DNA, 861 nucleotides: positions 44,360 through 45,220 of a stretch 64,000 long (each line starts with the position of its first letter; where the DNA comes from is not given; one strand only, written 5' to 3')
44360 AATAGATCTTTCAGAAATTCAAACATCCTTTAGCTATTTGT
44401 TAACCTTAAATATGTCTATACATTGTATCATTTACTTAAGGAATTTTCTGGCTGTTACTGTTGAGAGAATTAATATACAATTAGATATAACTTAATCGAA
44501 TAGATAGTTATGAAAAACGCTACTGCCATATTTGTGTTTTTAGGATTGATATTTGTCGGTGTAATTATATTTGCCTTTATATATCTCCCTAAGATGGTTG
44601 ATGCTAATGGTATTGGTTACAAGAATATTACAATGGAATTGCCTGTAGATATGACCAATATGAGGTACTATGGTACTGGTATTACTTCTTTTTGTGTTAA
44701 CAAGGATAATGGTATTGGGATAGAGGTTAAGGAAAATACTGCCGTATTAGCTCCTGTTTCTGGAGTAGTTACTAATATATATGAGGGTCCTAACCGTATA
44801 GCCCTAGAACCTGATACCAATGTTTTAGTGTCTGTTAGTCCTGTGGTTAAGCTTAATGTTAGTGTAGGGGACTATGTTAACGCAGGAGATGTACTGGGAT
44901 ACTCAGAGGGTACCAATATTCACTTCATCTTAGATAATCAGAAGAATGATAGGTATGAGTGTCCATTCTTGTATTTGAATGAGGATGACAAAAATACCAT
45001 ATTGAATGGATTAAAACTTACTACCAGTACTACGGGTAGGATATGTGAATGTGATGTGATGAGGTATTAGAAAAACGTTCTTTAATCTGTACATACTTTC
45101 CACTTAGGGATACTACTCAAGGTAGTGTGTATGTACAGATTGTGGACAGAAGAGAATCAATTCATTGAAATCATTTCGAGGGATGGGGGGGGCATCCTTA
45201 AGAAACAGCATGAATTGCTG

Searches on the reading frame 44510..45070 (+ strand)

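Call 60: search_protein_families(library=pfam, proteins=[window:44510-45070:+], max_evalue=0.01)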
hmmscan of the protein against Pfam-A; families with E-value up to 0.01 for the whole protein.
window:44510-45070:+ (186 aa): 5 families
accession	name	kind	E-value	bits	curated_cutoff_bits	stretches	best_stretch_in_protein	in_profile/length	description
PF01551.29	Peptidase_M23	-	3e-07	31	28.7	1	66-136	3-76/96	Peptidase family M23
PF13533.13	Biotin_lipoyl_2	-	6.4e-06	26.3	29.8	1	112-130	11-29/32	Biotin-lipoyl like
PF00364.28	Biotin_lipoyl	-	0.0065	16.7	22.1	0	101-129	6-33/73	Biotin-requiring enzyme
PF05896.17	NQRA_N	-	0.0086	16.7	25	0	75-97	63-85/94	NqrA N-terminal barrel-sandwich hybrid domain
PF00358.26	PTS_EIIA_1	-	0.0093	16.1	27.2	0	68-107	30-70/127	phosphoenolpyruvate-dependent sugar phosphotransferase system, EIIA 1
